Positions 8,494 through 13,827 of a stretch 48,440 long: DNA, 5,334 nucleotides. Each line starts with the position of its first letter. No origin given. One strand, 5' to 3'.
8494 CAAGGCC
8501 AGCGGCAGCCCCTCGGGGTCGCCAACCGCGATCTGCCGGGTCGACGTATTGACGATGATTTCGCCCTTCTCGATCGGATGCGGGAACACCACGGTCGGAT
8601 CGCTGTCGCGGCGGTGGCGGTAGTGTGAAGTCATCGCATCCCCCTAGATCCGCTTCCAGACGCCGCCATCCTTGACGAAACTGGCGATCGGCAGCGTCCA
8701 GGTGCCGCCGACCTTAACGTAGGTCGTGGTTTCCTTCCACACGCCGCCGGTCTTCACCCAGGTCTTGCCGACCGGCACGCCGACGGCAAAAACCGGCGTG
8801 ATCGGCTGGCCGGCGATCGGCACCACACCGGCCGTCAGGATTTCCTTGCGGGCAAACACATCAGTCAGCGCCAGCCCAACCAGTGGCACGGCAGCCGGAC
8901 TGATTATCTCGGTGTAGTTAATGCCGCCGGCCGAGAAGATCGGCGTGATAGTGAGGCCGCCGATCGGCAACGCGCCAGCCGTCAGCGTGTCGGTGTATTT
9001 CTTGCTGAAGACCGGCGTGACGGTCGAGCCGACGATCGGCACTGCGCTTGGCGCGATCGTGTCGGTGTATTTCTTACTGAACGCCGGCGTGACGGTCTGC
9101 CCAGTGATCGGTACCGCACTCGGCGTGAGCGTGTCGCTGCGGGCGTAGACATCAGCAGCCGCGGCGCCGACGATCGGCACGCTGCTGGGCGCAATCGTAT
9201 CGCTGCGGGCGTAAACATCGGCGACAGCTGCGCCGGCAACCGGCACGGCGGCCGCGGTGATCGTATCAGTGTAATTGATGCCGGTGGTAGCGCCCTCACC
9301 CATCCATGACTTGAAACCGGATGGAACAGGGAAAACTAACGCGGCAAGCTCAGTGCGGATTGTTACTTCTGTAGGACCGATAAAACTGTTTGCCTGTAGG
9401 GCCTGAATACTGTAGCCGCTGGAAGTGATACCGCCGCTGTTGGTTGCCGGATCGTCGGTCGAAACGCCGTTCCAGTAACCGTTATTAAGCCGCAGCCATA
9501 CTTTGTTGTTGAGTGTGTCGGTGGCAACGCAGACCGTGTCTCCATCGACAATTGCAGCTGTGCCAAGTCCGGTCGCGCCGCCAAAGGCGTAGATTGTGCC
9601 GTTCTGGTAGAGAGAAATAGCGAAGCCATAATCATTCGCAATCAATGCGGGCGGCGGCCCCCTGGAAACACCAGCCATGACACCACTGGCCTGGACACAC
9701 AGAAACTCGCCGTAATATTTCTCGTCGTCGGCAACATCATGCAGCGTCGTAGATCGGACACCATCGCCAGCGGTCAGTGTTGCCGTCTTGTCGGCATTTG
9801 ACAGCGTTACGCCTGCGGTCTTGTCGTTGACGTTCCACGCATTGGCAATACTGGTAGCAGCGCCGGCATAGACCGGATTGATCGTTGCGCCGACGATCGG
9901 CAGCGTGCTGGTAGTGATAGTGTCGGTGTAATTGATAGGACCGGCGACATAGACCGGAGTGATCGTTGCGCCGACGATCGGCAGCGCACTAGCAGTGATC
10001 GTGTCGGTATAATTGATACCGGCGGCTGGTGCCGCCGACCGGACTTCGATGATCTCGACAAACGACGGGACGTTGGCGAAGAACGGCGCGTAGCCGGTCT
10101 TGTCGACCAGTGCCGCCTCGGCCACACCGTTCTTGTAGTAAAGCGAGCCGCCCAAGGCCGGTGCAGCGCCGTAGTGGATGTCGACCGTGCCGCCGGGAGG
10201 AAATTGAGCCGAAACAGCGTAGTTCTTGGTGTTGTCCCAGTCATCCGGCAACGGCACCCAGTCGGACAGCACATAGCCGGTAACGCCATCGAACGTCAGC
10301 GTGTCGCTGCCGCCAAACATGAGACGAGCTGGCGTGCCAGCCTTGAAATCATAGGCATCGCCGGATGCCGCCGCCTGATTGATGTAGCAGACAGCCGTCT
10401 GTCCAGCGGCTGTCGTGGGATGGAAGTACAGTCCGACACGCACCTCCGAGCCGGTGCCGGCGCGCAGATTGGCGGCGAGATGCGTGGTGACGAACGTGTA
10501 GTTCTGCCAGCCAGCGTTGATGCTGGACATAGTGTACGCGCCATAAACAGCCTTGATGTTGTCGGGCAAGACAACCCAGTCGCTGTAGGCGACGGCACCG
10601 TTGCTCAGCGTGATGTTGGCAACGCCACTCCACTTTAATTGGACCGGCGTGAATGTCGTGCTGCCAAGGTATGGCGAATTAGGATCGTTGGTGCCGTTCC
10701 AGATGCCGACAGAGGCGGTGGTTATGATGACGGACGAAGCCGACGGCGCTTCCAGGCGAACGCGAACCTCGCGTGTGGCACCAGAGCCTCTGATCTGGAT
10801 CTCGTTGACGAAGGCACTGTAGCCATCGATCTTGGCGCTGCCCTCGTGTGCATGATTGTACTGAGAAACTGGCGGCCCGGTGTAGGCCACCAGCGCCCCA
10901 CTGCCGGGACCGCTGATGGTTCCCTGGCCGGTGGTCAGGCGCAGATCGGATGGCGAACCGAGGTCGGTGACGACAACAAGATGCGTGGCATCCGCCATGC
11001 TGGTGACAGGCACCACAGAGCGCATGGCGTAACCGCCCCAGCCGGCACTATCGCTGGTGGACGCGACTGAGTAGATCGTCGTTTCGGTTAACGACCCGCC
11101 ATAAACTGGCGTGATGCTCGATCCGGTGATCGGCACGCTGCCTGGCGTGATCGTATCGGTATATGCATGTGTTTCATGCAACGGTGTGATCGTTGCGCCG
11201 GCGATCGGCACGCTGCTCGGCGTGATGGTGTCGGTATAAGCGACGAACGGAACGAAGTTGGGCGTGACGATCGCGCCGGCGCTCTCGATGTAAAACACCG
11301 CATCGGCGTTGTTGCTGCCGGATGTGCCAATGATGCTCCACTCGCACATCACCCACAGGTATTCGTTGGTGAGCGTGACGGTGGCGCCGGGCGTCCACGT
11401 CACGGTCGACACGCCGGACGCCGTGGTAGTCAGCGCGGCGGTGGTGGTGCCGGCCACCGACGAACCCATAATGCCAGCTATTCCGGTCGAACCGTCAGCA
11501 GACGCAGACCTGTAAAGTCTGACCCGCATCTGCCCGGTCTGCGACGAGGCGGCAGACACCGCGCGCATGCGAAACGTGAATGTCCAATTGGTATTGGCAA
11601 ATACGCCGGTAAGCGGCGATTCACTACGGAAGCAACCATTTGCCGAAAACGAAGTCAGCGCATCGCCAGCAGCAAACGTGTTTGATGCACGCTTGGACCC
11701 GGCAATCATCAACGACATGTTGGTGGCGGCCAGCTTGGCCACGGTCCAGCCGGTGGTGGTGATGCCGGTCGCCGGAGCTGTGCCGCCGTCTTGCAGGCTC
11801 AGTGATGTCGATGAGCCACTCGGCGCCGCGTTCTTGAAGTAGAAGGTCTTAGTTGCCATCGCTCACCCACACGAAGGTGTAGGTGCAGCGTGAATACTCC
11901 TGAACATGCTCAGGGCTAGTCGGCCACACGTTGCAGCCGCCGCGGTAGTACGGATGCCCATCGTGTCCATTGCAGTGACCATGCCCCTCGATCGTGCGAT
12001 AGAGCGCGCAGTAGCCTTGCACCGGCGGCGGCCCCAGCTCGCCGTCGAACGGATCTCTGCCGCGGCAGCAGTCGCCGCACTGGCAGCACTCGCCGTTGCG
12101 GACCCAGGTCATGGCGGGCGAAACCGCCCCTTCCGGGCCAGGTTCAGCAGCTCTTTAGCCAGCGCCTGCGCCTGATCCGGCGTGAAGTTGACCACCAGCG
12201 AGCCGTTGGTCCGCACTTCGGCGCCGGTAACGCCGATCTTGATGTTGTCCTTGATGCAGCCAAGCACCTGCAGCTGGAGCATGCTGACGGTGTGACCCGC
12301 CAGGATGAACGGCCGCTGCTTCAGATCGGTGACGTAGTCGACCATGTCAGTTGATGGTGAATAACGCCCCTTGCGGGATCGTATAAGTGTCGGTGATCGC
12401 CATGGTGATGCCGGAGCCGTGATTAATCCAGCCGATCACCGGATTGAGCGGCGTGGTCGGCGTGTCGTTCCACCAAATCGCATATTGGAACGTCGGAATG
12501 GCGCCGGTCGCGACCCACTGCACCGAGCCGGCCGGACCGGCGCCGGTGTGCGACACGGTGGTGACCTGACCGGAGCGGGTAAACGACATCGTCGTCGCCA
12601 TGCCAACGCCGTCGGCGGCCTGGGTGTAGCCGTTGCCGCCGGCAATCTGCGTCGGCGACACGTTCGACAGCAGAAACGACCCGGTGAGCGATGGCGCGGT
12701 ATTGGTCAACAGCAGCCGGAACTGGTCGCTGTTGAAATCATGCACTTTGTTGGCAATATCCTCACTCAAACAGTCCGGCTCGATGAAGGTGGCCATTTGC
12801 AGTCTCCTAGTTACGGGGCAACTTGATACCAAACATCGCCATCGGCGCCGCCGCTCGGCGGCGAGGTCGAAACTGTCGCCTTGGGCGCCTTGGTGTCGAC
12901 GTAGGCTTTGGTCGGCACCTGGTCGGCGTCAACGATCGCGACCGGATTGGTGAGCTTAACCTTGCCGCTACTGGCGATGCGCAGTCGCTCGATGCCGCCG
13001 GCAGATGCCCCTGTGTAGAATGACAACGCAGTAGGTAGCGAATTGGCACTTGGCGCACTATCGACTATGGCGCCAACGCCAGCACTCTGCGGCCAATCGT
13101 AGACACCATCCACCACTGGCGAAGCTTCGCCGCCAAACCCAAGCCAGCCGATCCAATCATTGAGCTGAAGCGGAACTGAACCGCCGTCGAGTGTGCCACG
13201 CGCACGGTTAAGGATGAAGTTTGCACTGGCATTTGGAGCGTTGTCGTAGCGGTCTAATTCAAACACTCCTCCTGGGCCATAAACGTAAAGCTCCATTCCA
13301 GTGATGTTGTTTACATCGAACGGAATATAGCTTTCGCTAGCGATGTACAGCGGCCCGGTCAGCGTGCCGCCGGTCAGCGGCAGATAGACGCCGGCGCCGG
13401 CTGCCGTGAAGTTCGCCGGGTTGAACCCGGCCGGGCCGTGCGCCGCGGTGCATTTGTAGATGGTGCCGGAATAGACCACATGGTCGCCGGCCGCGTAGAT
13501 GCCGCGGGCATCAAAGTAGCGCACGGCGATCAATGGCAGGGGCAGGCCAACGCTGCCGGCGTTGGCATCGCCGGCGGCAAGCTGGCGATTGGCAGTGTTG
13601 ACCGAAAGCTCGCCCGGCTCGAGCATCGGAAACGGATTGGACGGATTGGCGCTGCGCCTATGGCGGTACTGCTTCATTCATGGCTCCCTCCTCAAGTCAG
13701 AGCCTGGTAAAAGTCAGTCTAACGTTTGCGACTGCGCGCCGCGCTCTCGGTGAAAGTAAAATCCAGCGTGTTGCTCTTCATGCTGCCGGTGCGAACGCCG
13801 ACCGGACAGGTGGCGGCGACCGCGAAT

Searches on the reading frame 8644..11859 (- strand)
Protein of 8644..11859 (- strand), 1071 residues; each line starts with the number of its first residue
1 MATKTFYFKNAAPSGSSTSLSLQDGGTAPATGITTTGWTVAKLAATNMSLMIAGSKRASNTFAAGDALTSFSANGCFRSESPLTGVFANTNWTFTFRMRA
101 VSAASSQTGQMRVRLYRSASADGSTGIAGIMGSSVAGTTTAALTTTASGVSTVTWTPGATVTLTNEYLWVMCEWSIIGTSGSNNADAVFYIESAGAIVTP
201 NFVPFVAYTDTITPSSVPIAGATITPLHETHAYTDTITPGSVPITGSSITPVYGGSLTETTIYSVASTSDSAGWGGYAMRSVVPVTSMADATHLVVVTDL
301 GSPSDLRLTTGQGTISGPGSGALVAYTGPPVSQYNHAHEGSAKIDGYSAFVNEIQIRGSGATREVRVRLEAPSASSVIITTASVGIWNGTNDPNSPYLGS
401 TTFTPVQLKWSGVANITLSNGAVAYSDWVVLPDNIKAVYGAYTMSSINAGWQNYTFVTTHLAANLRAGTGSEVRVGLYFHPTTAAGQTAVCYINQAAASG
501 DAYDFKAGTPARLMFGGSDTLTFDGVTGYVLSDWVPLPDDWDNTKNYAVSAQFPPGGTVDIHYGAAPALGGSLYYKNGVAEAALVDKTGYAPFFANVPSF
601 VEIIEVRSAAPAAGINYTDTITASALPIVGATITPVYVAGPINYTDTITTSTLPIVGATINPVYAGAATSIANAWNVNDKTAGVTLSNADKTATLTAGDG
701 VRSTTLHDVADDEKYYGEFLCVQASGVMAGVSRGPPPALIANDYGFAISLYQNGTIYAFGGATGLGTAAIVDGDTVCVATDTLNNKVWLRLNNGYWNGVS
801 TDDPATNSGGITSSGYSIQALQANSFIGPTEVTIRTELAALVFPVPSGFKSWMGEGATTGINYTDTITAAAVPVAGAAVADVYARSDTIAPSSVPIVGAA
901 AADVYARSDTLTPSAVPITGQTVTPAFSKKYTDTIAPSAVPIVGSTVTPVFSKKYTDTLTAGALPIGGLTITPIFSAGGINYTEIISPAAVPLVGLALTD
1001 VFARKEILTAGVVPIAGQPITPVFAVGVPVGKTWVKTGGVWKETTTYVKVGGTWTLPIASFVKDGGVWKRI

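Call 39: search_protein_families(library=phrogs, proteins=[window:8644-11859:-], max_evalue=0.00001)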
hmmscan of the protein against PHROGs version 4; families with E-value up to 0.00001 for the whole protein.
window:8644-11859:- (1071 aa): 1 family
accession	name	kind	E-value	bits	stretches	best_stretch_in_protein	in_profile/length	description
phrog_10080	-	unknown function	9.4e-10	38.7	1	671-855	14-198/667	-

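Call 91: search_protein_families(library=pfam, proteins=[window:8644-11859:-], max_evalue=0.001)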
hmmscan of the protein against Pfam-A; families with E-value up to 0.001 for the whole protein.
window:8644-11859:- (1071 aa): 0 families

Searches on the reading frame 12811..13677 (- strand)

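Call 39: search_protein_families(library=phrogs, proteins=[window:12811-13677:-], max_evalue=0.00001)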
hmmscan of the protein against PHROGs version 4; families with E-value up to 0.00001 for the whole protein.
window:12811-13677:- (288 aa): 0 families

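Call 91: search_protein_families(library=pfam, proteins=[window:12811-13677:-], max_evalue=0.001)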
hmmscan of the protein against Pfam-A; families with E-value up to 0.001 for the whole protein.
window:12811-13677:- (288 aa): 1 family
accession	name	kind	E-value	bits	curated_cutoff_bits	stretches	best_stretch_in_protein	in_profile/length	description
PF02839.19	CBM_5_12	-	0.00011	22.6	26.2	1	58-86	5-35/44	Carbohydrate-binding module family 5/12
